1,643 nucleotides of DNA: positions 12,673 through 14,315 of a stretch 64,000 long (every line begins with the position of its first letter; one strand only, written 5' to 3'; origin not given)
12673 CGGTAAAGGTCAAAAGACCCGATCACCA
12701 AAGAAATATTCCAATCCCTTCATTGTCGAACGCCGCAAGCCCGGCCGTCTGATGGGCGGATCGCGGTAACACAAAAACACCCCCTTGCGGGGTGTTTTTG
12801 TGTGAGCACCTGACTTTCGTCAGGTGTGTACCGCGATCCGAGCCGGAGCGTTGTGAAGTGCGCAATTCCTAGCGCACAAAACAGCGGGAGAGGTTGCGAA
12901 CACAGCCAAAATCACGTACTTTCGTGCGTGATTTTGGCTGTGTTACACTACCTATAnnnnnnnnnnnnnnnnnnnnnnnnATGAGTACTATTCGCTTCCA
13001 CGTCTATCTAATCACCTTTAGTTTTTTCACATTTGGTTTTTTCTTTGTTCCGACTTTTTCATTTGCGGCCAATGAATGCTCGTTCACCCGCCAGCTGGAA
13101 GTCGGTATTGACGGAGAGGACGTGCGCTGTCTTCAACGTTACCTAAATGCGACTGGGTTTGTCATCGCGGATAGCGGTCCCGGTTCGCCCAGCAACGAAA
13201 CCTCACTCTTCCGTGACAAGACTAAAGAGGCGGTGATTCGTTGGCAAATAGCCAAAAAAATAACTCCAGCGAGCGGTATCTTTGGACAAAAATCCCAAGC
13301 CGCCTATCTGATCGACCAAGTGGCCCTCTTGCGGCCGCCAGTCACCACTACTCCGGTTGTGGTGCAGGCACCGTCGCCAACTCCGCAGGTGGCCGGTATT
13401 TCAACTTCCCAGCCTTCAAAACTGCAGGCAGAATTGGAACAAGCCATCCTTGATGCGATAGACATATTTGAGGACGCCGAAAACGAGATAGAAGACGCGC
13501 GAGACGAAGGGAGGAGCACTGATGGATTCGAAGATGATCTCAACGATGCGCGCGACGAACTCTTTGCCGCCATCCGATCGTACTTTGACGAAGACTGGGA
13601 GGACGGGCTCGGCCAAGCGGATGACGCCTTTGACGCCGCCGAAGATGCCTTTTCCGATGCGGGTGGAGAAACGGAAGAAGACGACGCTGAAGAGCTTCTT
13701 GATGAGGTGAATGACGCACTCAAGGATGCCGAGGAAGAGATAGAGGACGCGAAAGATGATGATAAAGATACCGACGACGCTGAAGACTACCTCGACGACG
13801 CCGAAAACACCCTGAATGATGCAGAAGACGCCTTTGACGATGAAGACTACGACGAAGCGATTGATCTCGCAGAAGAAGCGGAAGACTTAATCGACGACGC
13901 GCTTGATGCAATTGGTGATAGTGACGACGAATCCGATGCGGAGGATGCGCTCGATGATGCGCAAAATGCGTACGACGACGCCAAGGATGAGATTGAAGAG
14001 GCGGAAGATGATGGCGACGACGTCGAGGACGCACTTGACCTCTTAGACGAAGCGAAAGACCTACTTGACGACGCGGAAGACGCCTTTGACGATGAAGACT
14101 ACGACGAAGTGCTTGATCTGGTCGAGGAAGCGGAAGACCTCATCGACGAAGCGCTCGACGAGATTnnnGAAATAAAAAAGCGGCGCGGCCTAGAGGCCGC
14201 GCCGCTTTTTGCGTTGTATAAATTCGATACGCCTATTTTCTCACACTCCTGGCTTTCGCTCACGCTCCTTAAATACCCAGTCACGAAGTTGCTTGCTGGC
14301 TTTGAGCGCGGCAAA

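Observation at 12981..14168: Secreted, peptidoglycan-anchored hyper-acidic repeat protein inserted between rplB and rpsS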

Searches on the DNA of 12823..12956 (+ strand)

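Call 56: build_rna_model(alignment_id=A5)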
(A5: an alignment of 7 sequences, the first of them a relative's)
Model R1 built from alignment A5 (7 sequences, 150 columns); structure: RNAalifold consensus.
model positions 141; base pairs 40; branch points 1; effective number of sequences 2.49; information 0.59 bits per position. Calibrated on 0.2 Mb of random sequence (short: E-values are rough).
structure used (alignment columns):
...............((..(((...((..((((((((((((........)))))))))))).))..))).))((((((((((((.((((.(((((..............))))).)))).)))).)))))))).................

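Call 57: search_with_rna_model(model_id=R1, source=window, filters=off, max_evalue=1, show_alignments=3)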
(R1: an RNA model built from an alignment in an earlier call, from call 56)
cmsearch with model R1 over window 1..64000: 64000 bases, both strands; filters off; matches with E-value up to 1: 7.
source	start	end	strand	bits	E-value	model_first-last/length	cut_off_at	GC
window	12827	12959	+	73.8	1.9e-19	1-141/141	no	0.5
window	19306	19359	+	35.9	2e-08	14-66/141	no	0.44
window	575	662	+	14.7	0.027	1-141/141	no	0.53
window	10080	10182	+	14.1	0.039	1-141/141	no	0.55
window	61870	61946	+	10.5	0.44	1-141/141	no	0.44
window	30529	30656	+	10.4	0.47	1-141/141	no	0.4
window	2346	2474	-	10.2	0.54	1-141/141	no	0.36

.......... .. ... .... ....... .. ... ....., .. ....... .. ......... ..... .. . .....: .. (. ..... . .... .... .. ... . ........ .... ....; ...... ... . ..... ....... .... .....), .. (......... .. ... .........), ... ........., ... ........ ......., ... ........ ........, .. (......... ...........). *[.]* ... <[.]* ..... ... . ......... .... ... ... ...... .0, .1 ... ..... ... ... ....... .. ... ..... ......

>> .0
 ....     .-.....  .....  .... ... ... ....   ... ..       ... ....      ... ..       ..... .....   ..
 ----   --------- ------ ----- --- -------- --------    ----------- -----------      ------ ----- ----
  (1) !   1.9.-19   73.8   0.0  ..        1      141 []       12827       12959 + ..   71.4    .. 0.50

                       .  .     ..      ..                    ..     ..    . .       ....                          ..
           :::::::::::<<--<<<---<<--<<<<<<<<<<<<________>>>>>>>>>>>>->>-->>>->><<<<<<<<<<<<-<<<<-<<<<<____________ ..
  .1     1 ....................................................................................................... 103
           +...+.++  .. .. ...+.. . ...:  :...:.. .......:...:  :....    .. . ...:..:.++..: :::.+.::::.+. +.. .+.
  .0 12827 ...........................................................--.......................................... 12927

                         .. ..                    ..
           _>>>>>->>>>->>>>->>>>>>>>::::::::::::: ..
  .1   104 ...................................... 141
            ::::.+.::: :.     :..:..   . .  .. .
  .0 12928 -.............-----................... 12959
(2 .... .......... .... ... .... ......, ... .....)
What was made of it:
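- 12804..12959 (+): Conserved structured RNA-like element. It has hairpin hp2 (12807-12826), then helix P2 with a UUCCUA loop, the junction GGG(G)U, and a long helix P3 (the 21-nt-arm hairpin 12899-12944). Covariance model hit of 73.8 bits, E 2e-19 (call 57).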

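Call 58: search_with_rna_model(model_id=R1, sources=[L001, L002, L004, L005, L006, L007, L008, L009, L010, L011, L012, L013, L014, L015, L016, L017, L018, L019, L020, L021, L022, L023, L024, L025, L026, L027, L028, L029, L030, L031, L032, L033, L034, L035, L036, L037, L038, L039, L040, L041, L042, L043, L044, L045, L046, L047, L048, L049, L050, L051, L052, L053, L054, L055, L056, L057, L058, L059, L060, L061, L062, L063, L064, L065, L066, L067, L068, L069, L070, L071, L072, L073, L074, L075, L076, L077, L078, L079, L080, L081, L082, L083, L084, L152, L175, window], max_evalue=0.01, make_alignment=true)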
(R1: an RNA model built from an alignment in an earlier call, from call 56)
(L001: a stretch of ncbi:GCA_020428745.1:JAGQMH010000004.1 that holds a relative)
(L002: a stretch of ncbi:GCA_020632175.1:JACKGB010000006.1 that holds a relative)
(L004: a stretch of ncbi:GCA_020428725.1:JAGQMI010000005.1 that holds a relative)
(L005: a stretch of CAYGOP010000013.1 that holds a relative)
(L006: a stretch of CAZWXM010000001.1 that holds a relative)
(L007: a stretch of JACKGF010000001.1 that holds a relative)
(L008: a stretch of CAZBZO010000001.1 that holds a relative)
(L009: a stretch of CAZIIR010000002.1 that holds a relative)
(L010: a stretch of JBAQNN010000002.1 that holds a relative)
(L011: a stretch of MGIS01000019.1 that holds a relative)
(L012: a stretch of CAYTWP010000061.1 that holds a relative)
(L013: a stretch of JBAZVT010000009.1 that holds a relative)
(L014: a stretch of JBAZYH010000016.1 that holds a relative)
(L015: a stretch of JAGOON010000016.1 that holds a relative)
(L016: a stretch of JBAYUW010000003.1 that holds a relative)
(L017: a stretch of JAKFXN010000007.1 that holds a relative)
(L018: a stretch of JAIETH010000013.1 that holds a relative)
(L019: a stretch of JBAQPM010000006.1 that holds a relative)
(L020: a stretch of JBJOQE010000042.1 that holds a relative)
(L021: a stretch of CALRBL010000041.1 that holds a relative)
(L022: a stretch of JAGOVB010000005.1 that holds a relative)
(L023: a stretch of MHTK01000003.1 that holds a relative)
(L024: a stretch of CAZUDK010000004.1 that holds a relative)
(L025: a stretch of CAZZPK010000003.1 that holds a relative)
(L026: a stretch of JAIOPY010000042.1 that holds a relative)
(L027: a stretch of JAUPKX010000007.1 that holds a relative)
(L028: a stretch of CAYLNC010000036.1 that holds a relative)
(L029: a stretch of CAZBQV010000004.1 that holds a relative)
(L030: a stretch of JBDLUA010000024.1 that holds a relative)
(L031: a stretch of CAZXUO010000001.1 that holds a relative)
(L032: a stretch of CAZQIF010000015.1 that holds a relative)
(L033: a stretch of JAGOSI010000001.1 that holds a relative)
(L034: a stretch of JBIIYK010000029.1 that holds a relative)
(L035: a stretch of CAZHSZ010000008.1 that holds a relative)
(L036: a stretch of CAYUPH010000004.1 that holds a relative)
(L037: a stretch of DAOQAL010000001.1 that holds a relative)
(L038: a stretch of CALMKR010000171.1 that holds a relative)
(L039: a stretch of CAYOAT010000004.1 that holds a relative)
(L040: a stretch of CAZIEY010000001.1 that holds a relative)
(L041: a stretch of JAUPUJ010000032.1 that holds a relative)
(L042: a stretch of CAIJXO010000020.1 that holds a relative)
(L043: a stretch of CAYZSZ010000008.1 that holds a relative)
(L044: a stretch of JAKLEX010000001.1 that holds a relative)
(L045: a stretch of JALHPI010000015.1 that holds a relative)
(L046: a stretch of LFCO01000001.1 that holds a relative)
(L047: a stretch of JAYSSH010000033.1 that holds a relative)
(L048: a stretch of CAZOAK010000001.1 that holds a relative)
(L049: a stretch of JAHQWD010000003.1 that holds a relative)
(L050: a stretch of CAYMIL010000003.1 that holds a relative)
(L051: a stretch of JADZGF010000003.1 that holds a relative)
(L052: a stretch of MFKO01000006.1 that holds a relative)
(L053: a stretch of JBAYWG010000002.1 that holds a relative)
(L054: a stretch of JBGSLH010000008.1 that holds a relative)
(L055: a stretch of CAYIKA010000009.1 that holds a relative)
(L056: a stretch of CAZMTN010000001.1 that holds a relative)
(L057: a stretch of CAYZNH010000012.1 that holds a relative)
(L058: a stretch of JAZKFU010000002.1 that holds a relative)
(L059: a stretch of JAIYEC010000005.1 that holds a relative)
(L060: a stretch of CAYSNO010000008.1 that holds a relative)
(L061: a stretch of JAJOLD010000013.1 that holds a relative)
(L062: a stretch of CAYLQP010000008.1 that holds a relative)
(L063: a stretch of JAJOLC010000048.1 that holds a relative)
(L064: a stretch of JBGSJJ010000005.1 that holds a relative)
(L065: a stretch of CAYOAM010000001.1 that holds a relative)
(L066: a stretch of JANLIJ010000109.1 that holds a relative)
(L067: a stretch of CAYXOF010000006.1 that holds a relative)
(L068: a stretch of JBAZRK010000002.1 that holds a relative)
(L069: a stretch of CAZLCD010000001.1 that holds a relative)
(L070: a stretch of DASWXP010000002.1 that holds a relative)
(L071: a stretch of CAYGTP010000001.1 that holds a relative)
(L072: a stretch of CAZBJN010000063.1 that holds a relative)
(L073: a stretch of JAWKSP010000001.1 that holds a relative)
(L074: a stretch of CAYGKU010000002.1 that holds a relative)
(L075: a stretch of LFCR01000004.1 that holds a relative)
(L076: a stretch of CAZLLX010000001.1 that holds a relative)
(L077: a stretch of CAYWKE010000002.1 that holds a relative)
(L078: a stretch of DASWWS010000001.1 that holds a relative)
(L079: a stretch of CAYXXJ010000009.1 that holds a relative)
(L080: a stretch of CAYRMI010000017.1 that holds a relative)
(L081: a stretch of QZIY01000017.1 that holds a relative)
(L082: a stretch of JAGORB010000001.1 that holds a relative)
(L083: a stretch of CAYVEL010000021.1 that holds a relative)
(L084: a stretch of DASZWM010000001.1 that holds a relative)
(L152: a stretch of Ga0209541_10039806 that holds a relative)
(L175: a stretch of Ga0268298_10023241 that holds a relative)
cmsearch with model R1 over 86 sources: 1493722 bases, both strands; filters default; matches with E-value up to 0.01: 17.
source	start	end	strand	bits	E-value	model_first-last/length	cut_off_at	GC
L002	1322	1462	+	153.9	2.8e-41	1-141/141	no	0.4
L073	2961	3100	+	139.9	3.2e-37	1-141/141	no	0.41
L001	5686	5826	+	130.1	2.2e-34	1-141/141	no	0.55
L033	5904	6039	+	129.1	4.5e-34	1-141/141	no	0.4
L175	3396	3533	-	122.1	4.6e-32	1-141/141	no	0.51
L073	2816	2942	+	95.2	2.9e-24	1-141/141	no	0.45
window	12827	12959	+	73.9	4.4e-18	1-141/141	no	0.5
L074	2714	2818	+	62.5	8.9e-15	1-141/141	no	0.49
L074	2861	2945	+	60.2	4.1e-14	1-141/141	no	0.35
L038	6373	6496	+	52.7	6.1e-12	1-141/141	no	0.52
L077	9030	9145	+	51.4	1.4e-11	1-141/141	no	0.5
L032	86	213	+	40.3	2.3e-08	1-141/141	no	0.5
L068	11932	12045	+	39.7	3.5e-08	1-141/141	no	0.4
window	19306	19359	+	35.9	4.6e-07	14-66/141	no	0.44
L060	9089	9208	+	31.9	6.6e-06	1-141/141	no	0.55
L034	3525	3637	-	26.3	0.00026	1-141/141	no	0.4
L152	147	318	-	23.3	0.0019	1-141/141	no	0.4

Alignment A6: 17 matches aligned to the model, 209 columns, each read 5' to 3' on its own strand. Consensus structure (alignment columns), stored with it:
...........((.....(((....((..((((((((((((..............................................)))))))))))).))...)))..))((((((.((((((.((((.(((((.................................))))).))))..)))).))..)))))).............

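Call 74: build_rna_model(alignment_id=A6)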
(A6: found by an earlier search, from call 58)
Model R2 built from alignment A6 (17 sequences, 209 columns); structure: stored with the alignment.
model positions 132; base pairs 39; branch points 1; effective number of sequences 4.94; information 0.59 bits per position. Calibrated on 0.2 Mb of random sequence (short: E-values are rough).
structure used (alignment columns):
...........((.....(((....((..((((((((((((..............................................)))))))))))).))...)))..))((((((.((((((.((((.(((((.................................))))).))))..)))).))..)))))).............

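Call 75: search_with_rna_model(model_id=R2, sources=[L001, L002, L004, L005, L006, L007, L008, L009, L010, L011, L012, L013, L014, L015, L016, L017, L018, L019, L020, L021, L022, L023, L024, L025, L026, L027, L028, L029, L030, L031, L032, L033, L034, L035, L036, L037, L038, L039, L040, L041, L042, L043, L044, L045, L046, L047, L048, L049, L050, L051, L052, L053, L054, L055, L056, L057, L058, L059, L060, L061, L062, L063, L064, L065, L066, L067, L068, L069, L070, L071, L072, L073, L074, L075, L076, L077, L078, L079, L080, L081, L082, L083, L084, L152, L175, window], max_evalue=0.1, make_alignment=true)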
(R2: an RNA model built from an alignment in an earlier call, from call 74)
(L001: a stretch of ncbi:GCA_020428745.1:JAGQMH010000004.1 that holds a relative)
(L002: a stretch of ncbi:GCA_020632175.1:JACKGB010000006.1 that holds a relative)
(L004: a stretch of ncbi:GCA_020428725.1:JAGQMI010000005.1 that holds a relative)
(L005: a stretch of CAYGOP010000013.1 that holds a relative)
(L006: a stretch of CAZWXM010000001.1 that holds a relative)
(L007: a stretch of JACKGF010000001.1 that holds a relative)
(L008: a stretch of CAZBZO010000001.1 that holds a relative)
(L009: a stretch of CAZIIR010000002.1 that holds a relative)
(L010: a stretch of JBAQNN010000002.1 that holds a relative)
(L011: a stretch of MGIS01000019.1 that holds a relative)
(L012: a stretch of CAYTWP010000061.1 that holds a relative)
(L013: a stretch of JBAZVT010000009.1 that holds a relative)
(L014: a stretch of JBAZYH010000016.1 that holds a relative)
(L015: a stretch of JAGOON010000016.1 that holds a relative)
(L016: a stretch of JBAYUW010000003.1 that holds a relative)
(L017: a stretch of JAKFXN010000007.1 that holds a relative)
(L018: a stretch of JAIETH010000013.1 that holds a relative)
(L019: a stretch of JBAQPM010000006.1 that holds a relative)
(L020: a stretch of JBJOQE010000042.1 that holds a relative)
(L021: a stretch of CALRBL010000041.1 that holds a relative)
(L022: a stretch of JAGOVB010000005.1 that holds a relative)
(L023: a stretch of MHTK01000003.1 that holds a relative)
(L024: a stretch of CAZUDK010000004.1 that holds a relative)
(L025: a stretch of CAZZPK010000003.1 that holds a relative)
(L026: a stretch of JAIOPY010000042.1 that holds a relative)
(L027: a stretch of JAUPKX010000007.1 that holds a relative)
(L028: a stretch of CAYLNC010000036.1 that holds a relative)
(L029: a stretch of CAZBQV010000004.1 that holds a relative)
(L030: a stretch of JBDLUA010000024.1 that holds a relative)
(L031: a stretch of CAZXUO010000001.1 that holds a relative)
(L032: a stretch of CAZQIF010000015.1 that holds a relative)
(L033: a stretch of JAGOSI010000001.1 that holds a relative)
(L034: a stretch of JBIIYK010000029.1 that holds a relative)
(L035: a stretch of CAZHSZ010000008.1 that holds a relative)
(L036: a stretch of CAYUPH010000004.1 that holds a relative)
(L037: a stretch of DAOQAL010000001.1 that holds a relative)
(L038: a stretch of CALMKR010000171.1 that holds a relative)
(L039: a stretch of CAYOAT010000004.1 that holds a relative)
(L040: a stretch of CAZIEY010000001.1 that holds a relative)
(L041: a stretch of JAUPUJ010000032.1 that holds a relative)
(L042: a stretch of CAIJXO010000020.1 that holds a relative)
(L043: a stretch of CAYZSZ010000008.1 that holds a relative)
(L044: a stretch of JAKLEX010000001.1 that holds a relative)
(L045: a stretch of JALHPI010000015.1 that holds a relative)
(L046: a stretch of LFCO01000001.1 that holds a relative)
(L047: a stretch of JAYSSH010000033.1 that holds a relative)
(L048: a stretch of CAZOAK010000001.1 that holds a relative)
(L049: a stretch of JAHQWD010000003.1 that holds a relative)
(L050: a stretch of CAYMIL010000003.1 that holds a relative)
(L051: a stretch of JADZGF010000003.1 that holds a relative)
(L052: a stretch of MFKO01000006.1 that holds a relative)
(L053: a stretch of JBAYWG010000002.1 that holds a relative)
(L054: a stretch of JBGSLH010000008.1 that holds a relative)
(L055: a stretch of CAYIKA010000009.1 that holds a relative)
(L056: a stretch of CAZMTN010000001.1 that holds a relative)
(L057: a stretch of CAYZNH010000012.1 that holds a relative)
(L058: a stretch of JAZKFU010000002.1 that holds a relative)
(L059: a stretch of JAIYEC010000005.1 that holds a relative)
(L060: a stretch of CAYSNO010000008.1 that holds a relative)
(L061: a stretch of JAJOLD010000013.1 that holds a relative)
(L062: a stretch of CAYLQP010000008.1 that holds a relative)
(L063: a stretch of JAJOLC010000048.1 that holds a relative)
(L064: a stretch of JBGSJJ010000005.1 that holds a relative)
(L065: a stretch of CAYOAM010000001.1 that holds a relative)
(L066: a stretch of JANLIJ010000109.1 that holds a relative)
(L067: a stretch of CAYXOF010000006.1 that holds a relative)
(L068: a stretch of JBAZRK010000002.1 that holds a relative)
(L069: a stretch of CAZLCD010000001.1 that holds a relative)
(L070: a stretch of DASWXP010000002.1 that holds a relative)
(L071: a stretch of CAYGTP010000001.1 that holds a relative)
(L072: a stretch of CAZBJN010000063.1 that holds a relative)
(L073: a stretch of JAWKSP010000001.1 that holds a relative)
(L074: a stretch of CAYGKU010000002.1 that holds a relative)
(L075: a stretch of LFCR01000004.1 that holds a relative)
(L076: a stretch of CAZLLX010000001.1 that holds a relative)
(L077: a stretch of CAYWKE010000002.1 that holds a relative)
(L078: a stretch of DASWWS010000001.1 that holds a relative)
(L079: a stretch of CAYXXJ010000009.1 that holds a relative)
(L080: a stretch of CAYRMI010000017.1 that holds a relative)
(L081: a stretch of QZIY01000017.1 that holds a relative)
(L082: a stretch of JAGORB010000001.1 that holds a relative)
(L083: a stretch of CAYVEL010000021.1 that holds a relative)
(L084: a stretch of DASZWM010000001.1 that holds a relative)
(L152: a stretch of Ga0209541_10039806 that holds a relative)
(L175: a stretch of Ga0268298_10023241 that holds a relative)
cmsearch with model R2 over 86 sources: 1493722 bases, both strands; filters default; matches with E-value up to 0.1: 22.
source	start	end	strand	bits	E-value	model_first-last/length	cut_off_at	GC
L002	1322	1462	+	131.5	5.8e-34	1-132/132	no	0.4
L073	2961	3100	+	124.6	5.1e-32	1-132/132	no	0.41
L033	5904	6039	+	122.2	2.5e-31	1-132/132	no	0.4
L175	3396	3533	-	108.2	2.4e-27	1-132/132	no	0.51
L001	5686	5826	+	106.2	8.9e-27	1-132/132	no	0.55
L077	9030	9148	+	81.3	1e-19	1-132/132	no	0.51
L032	86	213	+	81.3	1.1e-19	1-132/132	no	0.5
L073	2816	2942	+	80.9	1.4e-19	1-132/132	no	0.45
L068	11932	12045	+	77.8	1.1e-18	1-132/132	no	0.4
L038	6371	6496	+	73.8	1.4e-17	1-132/132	no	0.52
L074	2818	2945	+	69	3.4e-16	1-132/132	no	0.36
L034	3525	3637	-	66.1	2.2e-15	1-132/132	no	0.4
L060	9089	9208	+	64.2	7.8e-15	1-132/132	no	0.55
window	12827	12959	+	57.4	7e-13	1-132/132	no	0.5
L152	147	318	-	52.1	2.2e-11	1-132/132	no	0.4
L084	2291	2403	-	38.9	1.2e-07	1-132/132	no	0.56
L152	357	473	-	25.8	0.00065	1-132/132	no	0.44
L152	547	663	-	25.8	0.00065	1-132/132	no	0.44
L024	20864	20992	+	25.6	0.00077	1-132/132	no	0.49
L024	8458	8547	+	23.7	0.0025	1-132/132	no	0.6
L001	5845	5964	+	19.8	0.033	1-132/132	no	0.43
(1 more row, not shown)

Alignment A8: 22 matches aligned to the model, 235 columns, each read 5' to 3' on its own strand. Consensus structure (alignment columns), stored with it:
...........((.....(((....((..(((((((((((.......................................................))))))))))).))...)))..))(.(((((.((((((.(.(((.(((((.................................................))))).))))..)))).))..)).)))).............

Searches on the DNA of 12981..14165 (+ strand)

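Call 61: search_rna_families(source=L002, start=1250, end=1560, threshold=evalue, max_evalue=10)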
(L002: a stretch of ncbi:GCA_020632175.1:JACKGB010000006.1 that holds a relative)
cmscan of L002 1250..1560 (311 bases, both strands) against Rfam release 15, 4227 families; matches with E-value up to 10: 35.
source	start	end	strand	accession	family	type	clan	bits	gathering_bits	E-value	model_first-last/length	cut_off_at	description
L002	1260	1298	+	RF02432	SpF25_sRNA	Gene; sRNA;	-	31.5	48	0.0017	64-102/102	no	Streptococcus sRNA SpF25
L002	1259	1369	-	RF02449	ncr1015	Gene; sRNA;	-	29.3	60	0.02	1-121/121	no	Bacillus sRNA ncr1015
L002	1259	1351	-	RF00506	Thr_leader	Cis-reg; leader;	-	27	55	0.0033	1-118/118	no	Threonine operon leader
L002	1263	1353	-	RF00512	Leu_leader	Cis-reg; leader;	-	26.9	50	0.0011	1-148/148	no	Leucine operon leader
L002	1256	1346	-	RF01772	rnk_pseudo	Cis-reg; leader;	-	26.4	55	0.014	1-108/108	no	Pseudomonas rnk leader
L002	1258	1331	-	RF02074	STnc240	Gene; sRNA;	-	26.2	55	0.065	1-77/77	no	Enterobacterial sRNA STnc240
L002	1250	1300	+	RF02074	STnc240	Gene; sRNA;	-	25.9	55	0.074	22-77/77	5'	Enterobacterial sRNA STnc240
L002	1264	1295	+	RF03535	TEG147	Cis-reg;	-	24.3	56.1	0.012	1-60/60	no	Staphylococcus aureus small RNA TEG147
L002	1254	1300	-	RF04343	Plastid-psbA-2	Cis-reg;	CL00153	24.1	55.8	0.018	1-60/60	no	Plastid-psbA-2 3UTR RNA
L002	1257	1361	+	RF00242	ctRNA_pT181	Gene; antisense;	-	23.7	56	0.52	1-94/94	no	ctRNA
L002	1263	1358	+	RF02892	SR6_antitoxin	Gene; antisense;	-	23.5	55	0.063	1-104/104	no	Bacillus SR6 antitoxin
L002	1250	1304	+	RF01606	plasmodium_snoR31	Gene; snRNA; snoRNA; HACA-box;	-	22.6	60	0.69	78-145/145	5'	small nucleolar RNA snoR31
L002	1250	1299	+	RF02449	ncr1015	Gene; sRNA;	-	22.4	60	0.52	71-121/121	5'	Bacillus sRNA ncr1015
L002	1250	1297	+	RF01859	Phe_leader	Cis-reg; leader;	-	22.1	55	0.16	75-125/125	5'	Phenylalanine leader peptide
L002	1261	1334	-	RF02397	sau-5971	Gene; sRNA;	-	21.3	90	0.13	1-96/96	no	Staphylococcus sRNA sau-5971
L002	1258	1300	+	RF00116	C0465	Gene; sRNA;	-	20.9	40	0.16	37-78/78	no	C0465 RNA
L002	1250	1295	+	RF02083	OrzO-P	Gene; antitoxin;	-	20.6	60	0.44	33-76/76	5'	OrzO-P RNA antitoxin family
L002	1261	1351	+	RF02589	Spy779816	Gene; sRNA;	-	20.4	67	0.49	1-88/88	no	S. pyogenes small RNA 779816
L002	1255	1292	+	RF02844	RefA9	Gene; antisense;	-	20.4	49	0.7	23-64/64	no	Enterococcus sRNA A9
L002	1250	1295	+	RF00512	Leu_leader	Cis-reg; leader;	-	19.5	50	0.088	104-148/148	5'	Leucine operon leader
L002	1263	1330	-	RF02083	OrzO-P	Gene; antitoxin;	-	18.9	60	0.98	1-76/76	no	OrzO-P RNA antitoxin family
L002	1251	1319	-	RF02621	BSnc120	Gene; sRNA;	-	18.7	114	0.11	1-88/88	no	Brucella sRNA 120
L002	1267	1356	+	RF02064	STnc370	Gene; sRNA;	-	18.4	54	7.3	1-71/71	no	Enterobacterial sRNA STnc370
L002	1251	1306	-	RF04097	MIR2630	Gene; miRNA;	-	18.3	144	0.19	1-229/229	no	MIR2630 microRNA precursor family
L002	1250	1298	+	RF02063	STnc350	Gene; sRNA;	-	17.7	60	0.7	17-68/68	5'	Salmonella enterica sRNA STnc350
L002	1260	1372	-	RF02618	SSRC34_2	Gene; sRNA;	-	16.7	48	2.7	1-125/125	no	Streptococcus sRNA 34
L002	1438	1553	+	RF01470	rli38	Gene; sRNA;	-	16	49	9.6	1-150/150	no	Listeria sRNA rli38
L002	1270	1375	-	RF02920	Fusobacteriales-1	Cis-reg;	-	15.8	52.1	8.5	1-113/113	no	Fusobacteriales-1 RNA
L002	1250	1296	+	RF00079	OmrA-B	Gene; sRNA;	-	14.7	40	2.9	21-87/87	5'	OmrA-B family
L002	1250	1325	-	RF01770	rimP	Cis-reg; leader;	-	14.6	47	7.8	1-73/102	3'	Gammaprotebacteria rimP leader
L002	1261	1336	-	RF02891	AgrB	Gene; antisense;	-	14.1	40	8.3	1-84/84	no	ArsR-gov region gene B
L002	1429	1496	+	RF02063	STnc350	Gene; sRNA;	-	13.5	60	7.4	1-68/68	no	Salmonella enterica sRNA STnc350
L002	1253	1305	+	RF04033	mir-8512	Gene; miRNA;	-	12.7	90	8.2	1-61/61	no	mir-8512 microRNA precursor family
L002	1250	1504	+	RF01582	RUF4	Gene; sRNA;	-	12.5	55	4.5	30-277/277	5'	RNA of unknown function RUF4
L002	1250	1300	+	RF02590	Spy1186876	Gene; sRNA;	-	9.9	208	8.5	179-243/243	5'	S. pyogenes small RNA 1186876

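Call 62: search_rna_families(source=L038, start=6300, end=6600, threshold=evalue, max_evalue=10)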
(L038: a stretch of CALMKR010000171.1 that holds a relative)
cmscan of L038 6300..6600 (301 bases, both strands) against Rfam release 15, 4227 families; matches with E-value up to 10: 6.
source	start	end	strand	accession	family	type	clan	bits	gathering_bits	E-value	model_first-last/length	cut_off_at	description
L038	6488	6559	+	RF03785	mir-974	Gene; miRNA;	-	15.9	90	2.6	1-91/91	no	mir-974 microRNA precursor family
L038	6499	6549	+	RF04198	MIR8670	Gene; miRNA;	-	15.1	150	3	1-142/142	no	MIR8670 microRNA precursor family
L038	6323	6369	-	RF02054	STnc420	Gene; sRNA;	-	13.9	70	7.1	1-58/58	no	Salmonella enterica sRNA STnc420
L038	6499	6550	+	RF03318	mir-2208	Gene; miRNA;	-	13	70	9.1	1-61/61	no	mir-2208 microRNA precursor family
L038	6456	6593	+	RF01486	rli62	Cis-reg;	-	12.4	83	8.6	1-135/135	no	Listeria sRNA rli62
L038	6300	6372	-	RF02880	MH_s15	Gene; sRNA;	-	9.5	123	3.5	1-75/277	3'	Mesorhizobail RNA 15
